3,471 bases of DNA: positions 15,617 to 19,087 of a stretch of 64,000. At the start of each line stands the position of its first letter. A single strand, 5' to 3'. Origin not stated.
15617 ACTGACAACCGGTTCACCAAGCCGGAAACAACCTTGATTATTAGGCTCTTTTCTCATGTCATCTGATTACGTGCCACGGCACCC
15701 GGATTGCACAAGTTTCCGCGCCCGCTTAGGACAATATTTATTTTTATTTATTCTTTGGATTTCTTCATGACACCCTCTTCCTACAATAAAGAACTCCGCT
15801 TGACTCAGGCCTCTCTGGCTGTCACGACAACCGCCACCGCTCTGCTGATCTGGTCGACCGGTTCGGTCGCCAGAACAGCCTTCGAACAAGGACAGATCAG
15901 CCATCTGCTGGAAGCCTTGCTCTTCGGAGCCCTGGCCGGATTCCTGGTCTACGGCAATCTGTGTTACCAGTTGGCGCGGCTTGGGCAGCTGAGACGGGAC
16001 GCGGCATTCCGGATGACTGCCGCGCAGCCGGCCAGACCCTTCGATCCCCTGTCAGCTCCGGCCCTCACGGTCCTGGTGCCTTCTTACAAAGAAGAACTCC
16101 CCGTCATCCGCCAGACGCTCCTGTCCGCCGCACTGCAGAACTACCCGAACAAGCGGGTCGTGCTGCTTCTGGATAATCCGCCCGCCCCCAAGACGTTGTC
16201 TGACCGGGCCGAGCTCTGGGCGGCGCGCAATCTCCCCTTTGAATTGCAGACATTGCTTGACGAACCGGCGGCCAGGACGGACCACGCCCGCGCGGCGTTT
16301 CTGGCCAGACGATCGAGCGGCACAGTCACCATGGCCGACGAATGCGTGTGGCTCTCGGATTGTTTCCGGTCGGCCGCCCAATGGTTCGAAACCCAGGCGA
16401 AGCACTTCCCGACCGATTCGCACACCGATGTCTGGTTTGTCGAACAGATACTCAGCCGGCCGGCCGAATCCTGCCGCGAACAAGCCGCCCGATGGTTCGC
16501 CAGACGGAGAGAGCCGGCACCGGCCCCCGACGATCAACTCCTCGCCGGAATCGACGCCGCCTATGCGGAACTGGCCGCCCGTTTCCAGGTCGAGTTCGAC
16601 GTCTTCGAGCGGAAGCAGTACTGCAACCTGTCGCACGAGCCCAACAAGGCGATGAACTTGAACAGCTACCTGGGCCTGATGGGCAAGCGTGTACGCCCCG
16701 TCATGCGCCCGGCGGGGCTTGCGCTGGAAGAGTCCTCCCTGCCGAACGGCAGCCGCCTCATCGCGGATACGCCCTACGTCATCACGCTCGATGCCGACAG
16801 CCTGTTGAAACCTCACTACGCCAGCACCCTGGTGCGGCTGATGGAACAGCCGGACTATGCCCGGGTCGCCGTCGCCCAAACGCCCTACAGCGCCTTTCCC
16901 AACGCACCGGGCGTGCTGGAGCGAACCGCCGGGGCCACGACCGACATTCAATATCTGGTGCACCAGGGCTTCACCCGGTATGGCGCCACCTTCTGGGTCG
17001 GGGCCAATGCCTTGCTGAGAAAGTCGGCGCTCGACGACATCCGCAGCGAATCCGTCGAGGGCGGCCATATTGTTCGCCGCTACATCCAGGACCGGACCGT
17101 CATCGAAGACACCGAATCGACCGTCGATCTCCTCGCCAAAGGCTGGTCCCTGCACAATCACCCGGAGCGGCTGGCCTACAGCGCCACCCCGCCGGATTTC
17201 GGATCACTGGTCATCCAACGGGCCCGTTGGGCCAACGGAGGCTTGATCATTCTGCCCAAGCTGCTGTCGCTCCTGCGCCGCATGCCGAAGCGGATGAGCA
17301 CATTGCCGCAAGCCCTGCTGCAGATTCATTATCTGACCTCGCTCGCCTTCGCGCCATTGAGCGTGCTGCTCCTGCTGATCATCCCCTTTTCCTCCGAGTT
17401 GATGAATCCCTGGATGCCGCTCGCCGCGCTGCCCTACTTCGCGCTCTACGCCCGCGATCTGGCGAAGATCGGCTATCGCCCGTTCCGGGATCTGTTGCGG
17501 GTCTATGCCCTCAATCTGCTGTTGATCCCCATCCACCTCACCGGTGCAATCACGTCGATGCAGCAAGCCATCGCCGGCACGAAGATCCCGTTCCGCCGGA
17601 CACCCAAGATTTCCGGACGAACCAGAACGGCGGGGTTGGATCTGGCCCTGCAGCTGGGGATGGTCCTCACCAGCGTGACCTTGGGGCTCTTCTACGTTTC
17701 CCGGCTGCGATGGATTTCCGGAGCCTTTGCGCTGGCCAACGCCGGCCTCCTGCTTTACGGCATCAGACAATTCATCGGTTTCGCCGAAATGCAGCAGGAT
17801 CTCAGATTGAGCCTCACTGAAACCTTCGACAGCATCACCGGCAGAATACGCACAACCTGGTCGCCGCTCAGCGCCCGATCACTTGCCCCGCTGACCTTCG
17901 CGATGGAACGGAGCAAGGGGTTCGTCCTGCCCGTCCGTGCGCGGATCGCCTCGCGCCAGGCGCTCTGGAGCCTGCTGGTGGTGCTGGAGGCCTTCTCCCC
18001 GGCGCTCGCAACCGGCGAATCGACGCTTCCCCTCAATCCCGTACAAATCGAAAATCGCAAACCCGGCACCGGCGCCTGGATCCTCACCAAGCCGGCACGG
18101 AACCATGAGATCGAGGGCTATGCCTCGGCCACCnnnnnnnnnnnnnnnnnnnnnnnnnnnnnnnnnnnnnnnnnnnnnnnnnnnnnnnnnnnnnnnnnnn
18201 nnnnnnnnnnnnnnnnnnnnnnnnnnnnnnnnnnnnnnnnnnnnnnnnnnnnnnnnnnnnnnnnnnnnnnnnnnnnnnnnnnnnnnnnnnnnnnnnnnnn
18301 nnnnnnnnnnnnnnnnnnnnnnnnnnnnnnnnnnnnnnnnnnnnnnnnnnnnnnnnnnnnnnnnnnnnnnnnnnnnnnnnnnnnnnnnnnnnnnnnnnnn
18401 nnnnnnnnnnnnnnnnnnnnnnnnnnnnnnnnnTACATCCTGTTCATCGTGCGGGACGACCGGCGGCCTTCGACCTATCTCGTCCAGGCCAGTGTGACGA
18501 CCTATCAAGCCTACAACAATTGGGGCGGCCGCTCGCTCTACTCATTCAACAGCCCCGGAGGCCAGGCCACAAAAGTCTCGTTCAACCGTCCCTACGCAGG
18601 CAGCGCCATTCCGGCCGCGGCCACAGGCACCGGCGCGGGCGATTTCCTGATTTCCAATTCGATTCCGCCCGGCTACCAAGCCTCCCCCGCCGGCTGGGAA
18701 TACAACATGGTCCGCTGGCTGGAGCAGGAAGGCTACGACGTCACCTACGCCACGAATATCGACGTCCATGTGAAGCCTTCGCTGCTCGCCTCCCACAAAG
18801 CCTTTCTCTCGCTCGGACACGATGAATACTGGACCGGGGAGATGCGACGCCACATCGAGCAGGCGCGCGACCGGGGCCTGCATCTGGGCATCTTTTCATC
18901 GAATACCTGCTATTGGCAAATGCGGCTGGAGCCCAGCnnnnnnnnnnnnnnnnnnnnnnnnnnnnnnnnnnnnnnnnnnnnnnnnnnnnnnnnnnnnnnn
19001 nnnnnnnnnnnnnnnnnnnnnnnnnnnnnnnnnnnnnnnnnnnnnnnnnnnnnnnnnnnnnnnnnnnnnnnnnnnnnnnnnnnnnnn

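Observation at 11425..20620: Candidate undescribed sigma54-controlled exopolysaccharide / surface-glycan system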

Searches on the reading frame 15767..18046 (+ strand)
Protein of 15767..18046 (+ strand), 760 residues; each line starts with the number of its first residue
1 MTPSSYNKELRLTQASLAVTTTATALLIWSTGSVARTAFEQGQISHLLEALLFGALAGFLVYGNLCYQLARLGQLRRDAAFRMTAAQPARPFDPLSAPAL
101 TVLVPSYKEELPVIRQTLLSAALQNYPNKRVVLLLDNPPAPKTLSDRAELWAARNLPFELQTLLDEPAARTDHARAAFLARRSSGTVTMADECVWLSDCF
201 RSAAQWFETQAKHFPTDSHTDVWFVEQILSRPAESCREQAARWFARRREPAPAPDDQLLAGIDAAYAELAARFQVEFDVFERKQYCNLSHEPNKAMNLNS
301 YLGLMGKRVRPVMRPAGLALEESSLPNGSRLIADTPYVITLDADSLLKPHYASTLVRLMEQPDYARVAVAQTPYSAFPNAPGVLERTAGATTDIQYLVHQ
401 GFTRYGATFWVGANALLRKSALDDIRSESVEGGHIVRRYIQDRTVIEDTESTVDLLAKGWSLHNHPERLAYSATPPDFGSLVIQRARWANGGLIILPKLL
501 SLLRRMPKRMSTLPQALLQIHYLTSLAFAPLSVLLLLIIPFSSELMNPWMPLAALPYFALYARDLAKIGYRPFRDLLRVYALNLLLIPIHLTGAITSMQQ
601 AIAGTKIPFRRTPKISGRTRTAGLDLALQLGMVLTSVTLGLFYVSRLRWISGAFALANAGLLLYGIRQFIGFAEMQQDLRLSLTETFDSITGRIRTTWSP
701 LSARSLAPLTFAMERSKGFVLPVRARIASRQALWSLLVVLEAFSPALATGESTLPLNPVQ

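Call 39: find_related_loci(query=A4, collection=genome_contigs, flank=8000)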
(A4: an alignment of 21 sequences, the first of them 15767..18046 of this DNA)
Query A4 (760 aa) in genome_contigs; peptide patterns used: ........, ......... (x = any residue, [..] = any of these).
599 stretches matched a pattern (row limit reached: there are more); 574 encode a relative of the query (tblastn E <= 1e-3); the best 80 are kept; 80 distinct loci.
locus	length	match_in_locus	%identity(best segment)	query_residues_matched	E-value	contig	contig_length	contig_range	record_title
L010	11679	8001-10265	85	1-760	0e+0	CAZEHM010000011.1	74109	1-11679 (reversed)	MAG TPA_asm: uncultured Nitrospira sp. isolate binchicken_co199_128 genome assembly, contig: NODE_453_length_74109_cov_7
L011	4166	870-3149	81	1-760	0e+0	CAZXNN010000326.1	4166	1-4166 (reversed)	MAG TPA_asm: uncultured Nitrospira sp. isolate SRP173033_co1_191 genome assembly, contig: NODE_63076_length_4166_cov_6.3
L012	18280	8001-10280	83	1-760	0e+0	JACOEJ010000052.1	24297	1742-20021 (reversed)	MAG: Nitrospira sp. isolate S2bin.15 NODE_650_length_24297_cov_17.928884, whole genome shotgun sequence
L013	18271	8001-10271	79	1-760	0e+0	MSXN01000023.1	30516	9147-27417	MAG: Nitrospira sp. ST-bin5 896, whole genome shotgun sequence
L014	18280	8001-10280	78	1-760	0e+0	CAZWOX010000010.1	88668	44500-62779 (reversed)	MAG TPA_asm: uncultured Nitrospira sp. isolate SRP090828_co1_90 genome assembly, contig: NODE_35_length_88668_cov_22.802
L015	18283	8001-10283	77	1-760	0e+0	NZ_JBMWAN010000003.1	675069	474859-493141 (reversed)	Nitrospira sp. NS4 NODE_11_lth_675069, whole genome shotgun sequence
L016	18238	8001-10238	68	7-760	0e+0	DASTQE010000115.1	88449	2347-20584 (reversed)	MAG TPA_asm: Nitrospira sp. isolate SMAG_U2215 k141_516693, whole genome shotgun sequence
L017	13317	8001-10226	66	8-760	0e+0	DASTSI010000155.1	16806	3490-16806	MAG TPA_asm: Nitrospira sp. isolate SMAG_U2276 k141_785038, whole genome shotgun sequence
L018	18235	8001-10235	66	7-755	0e+0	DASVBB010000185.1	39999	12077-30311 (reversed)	MAG TPA_asm: Nitrospira sp. isolate SMAG_U1968 k141_831035, whole genome shotgun sequence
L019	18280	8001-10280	81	1-760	0e+0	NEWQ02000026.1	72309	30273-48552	MAG: Nitrospira sp. CG24D Nitrospira_sp_RSF21_CG24_D_26, whole genome shotgun sequence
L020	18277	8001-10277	64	1-758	0e+0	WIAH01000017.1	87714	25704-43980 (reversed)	MAG: Nitrospira sp. CR1.3 NODE_218_length_87714_cov_13.4218, whole genome shotgun sequence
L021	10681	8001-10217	65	1-749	0e+0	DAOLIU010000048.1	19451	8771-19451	MAG TPA_asm: Nitrospira sp. isolate AMR_MDS_0292 NODE_254_length_19451_cov_6.708703, whole genome shotgun sequence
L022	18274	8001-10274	61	1-759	0e+0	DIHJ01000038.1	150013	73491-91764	MAG TPA_asm: Nitrospira sp. UBA5699 UBA5699_contig_141, whole genome shotgun sequence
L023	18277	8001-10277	71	1-760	0e+0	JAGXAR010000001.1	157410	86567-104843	MAG: Nitrospirae bacterium isolate REEB81 contig-150_47, whole genome shotgun sequence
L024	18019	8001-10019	55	1-679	0e+0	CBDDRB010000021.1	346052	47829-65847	uncultured bacterium isolate s7_161 genome assembly, contig: s7_161.fak141_2602123, whole genome shotgun sequence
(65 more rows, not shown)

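Call 76: search_protein_representatives(alignment_id=A4)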
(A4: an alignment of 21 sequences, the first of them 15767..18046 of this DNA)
Query: 21 sequences, 739 profile positions. Proteins with E-value up to 0.001 (for the whole library): 2467; up to 1e-10: 1410; up to 1e-30: 768. The best 150 are listed.
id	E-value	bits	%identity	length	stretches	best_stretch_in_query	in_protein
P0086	0.0e+00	1188.5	-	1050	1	4-735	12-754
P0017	0.0e+00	1158.2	-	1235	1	1-692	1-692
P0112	0.0e+00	1136.8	-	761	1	1-684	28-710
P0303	2.0e-273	925.6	-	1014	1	6-693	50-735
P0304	1.4e-269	912.9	-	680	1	1-682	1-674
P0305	1.4e-263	893.0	-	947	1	7-686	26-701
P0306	1.6e-262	889.6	-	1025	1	5-692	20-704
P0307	2.0e-262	889.2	-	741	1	8-687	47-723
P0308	9.3e-261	883.7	-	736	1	5-685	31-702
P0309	1.6e-260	882.9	-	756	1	6-684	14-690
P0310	1.2e-258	876.7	-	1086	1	4-686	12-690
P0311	2.8e-258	875.5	-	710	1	20-682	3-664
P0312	6.1e-258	874.4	-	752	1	11-692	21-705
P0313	9.7e-257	870.4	-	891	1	4-691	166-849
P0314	9.1e-256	867.2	-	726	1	5-690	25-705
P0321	5.4e-245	831.6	-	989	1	12-691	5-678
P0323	4.4e-244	828.6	-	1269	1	5-682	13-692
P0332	8.2e-239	811.1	-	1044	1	8-686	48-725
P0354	4.0e-224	762.6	-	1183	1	9-685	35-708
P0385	8.9e-213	725.0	-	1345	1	8-686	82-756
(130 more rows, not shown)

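Call 78: search_protein_families(library=pfam, proteins=[P0303, P0305, P0306, P0310, P0321, P0323, P0332, P0354, P0385], max_evalue=0.0001)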
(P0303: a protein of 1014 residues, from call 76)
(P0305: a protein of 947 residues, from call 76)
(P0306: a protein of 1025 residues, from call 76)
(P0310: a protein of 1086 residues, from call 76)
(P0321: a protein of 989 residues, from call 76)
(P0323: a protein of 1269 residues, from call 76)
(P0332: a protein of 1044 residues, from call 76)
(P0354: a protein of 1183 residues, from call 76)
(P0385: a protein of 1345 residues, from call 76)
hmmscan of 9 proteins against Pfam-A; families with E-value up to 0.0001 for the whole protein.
P0303 (1014 aa): 4 families
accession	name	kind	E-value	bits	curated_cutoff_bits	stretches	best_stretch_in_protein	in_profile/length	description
PF13632.12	Glyco_trans_2_3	-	1.7e-28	100.2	27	1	380-601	1-195/198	Glycosyl transferase family group 2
PF01522.26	Polysacc_deac_1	-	3.8e-18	66.1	23.1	1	832-974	2-122/124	Polysaccharide deacetylase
PF13641.12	Glyco_tranf_2_3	-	9.6e-11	42.6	27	1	380-534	89-230/230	Glycosyltransferase like family 2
PF00535.33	Glycos_transf_2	-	1.9e-06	28.3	23.3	0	379-468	80-167/168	Glycosyl transferase family 2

P0305 (947 aa): 3 families
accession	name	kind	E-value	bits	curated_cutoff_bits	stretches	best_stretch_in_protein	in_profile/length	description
PF13632.12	Glyco_trans_2_3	-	5e-31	108.5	27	1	353-574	1-195/198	Glycosyl transferase family group 2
PF13641.12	Glyco_tranf_2_3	-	3.9e-09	37.3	27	1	354-507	90-230/230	Glycosyltransferase like family 2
PF00535.33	Glycos_transf_2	-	2.8e-06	27.8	23.3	0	352-441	80-167/168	Glycosyl transferase family 2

P0306 (1025 aa): 4 families
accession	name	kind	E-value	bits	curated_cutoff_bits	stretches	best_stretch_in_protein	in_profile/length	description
PF13632.12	Glyco_trans_2_3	-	1.1e-29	104.1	27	1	350-549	1-173/198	Glycosyl transferase family group 2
PF01522.26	Polysacc_deac_1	-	4e-13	49.8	23.1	1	747-866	9-112/124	Polysaccharide deacetylase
PF13641.12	Glyco_tranf_2_3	-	1.2e-10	42.3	27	1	348-504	87-230/230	Glycosyltransferase like family 2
PF00535.33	Glycos_transf_2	-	1.5e-05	25.4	23.3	0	348-438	79-167/168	Glycosyl transferase family 2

P0310 (1086 aa): 4 families
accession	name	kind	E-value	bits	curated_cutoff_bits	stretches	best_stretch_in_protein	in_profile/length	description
PF13632.12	Glyco_trans_2_3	-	1.6e-29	103.6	27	1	342-565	1-197/198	Glycosyl transferase family group 2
PF13641.12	Glyco_tranf_2_3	-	2.8e-16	60.7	27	1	340-496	87-230/230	Glycosyltransferase like family 2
PF00535.33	Glycos_transf_2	-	3.8e-05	24.1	23.3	0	110-189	1-75/168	Glycosyl transferase family 2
PF03142.21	Chitin_synth_2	-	3.8e-05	23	27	0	108-144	26-62/527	Chitin synthase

P0321 (989 aa): 4 families
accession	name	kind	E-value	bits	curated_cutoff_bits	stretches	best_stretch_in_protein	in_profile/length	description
PF13632.12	Glyco_trans_2_3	-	6.5e-32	111.4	27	1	326-548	1-197/198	Glycosyl transferase family group 2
PF01522.26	Polysacc_deac_1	-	1.8e-16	60.6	23.1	1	710-831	6-111/124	Polysaccharide deacetylase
PF13641.12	Glyco_tranf_2_3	-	2.1e-13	51.2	27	1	324-480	87-230/230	Glycosyltransferase like family 2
PF00535.33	Glycos_transf_2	-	2.4e-05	24.8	23.3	0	323-414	78-167/168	Glycosyl transferase family 2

P0323 (1269 aa): 3 families
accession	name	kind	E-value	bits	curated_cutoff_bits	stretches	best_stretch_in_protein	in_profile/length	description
PF01522.26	Polysacc_deac_1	-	1.6e-38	131.9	23.1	2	811-950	2-122/124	Polysaccharide deacetylase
PF13632.12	Glyco_trans_2_3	-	3.1e-25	89.6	27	1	349-571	3-197/198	Glycosyl transferase family group 2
PF13641.12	Glyco_tranf_2_3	-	1.5e-08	35.3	27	0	351-501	93-230/230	Glycosyltransferase like family 2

P0332 (1044 aa): 3 families
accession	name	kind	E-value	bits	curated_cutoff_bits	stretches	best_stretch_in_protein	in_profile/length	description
PF13632.12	Glyco_trans_2_3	-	5.7e-32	111.6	27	1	376-600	1-197/198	Glycosyl transferase family group 2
PF01522.26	Polysacc_deac_1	-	6.5e-23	81.5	23.1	1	838-976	4-123/124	Polysaccharide deacetylase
PF13641.12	Glyco_tranf_2_3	-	1.6e-09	38.5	27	1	374-530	87-230/230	Glycosyltransferase like family 2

P0354 (1183 aa): 3 families
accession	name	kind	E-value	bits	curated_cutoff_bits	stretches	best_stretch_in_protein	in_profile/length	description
PF13632.12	Glyco_trans_2_3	-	3.8e-36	125.2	27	1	360-583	2-196/198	Glycosyl transferase family group 2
PF13641.12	Glyco_tranf_2_3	-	4.6e-10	40.3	27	1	359-513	89-230/230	Glycosyltransferase like family 2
PF00535.33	Glycos_transf_2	-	6.6e-09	36.3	23.3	0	357-447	79-167/168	Glycosyl transferase family 2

P0385 (1345 aa): 4 families
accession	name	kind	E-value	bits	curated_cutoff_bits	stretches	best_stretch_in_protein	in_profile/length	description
PF13632.12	Glyco_trans_2_3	-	6.2e-35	121.3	27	1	406-631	1-197/198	Glycosyl transferase family group 2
PF13641.12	Glyco_tranf_2_3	-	1.1e-10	42.3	27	1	404-560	87-230/230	Glycosyltransferase like family 2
PF00535.33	Glycos_transf_2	-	2.6e-08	34.4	23.3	0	404-494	79-167/168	Glycosyl transferase family 2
PF02839.19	CBM_5_12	-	4.8e-07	30.1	26.2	1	1265-1308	1-43/44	Carbohydrate-binding module family 5/12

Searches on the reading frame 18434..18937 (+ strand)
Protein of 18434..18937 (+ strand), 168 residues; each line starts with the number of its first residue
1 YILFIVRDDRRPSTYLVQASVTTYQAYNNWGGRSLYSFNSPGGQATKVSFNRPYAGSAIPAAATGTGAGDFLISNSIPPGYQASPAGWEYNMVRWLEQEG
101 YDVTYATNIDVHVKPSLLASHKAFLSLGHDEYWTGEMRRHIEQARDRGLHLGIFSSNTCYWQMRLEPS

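Call 63: search_solved_structures(query=window:18434-18937:+, max_evalue=10, show_alignments=3)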
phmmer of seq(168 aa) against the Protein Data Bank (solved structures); distinct sequences matched with E-value up to 10: 11.
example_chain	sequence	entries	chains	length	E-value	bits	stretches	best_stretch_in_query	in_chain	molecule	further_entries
8huy_A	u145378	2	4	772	0.22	14.7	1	91-163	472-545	Chains: A,B | N-acetyl-(R)-beta-phenylalanine acylase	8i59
8i5a_A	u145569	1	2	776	0.22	14.6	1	91-163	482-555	N-acetyl-(R)-beta-phenylalanine acylase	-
9irb_L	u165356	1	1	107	0.48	13.6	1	20-74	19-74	Fab107 light chain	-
6dzv_C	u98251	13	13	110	0.69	13.1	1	23-78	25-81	15B8 antibody light chain | variable domain of 15B8 antibody Fab light chain | light chain antibody fragment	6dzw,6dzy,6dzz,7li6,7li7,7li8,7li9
7txt_D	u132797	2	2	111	0.69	13.1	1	23-78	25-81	15B8 Fab light chain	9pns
8w70_A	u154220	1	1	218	0.75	12.9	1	24-84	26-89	light chain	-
6bpe_C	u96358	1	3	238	1.8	11.7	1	17-72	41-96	Monoclonal antibody 6H1 Fab light chain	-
7cvy_E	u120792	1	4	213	2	11.6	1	19-74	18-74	Fab light chain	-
6d9g_B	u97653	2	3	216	2.8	11.1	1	23-78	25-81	Antibody light chain Fab | 15B8 Fab light chain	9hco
7kpj_B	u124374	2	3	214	3.4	10.8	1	20-76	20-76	338E6 Fab light chain kappa | 338E6 Fab light chain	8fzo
1mex_L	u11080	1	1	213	3.4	10.8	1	13-74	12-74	Fab 29G12 light chain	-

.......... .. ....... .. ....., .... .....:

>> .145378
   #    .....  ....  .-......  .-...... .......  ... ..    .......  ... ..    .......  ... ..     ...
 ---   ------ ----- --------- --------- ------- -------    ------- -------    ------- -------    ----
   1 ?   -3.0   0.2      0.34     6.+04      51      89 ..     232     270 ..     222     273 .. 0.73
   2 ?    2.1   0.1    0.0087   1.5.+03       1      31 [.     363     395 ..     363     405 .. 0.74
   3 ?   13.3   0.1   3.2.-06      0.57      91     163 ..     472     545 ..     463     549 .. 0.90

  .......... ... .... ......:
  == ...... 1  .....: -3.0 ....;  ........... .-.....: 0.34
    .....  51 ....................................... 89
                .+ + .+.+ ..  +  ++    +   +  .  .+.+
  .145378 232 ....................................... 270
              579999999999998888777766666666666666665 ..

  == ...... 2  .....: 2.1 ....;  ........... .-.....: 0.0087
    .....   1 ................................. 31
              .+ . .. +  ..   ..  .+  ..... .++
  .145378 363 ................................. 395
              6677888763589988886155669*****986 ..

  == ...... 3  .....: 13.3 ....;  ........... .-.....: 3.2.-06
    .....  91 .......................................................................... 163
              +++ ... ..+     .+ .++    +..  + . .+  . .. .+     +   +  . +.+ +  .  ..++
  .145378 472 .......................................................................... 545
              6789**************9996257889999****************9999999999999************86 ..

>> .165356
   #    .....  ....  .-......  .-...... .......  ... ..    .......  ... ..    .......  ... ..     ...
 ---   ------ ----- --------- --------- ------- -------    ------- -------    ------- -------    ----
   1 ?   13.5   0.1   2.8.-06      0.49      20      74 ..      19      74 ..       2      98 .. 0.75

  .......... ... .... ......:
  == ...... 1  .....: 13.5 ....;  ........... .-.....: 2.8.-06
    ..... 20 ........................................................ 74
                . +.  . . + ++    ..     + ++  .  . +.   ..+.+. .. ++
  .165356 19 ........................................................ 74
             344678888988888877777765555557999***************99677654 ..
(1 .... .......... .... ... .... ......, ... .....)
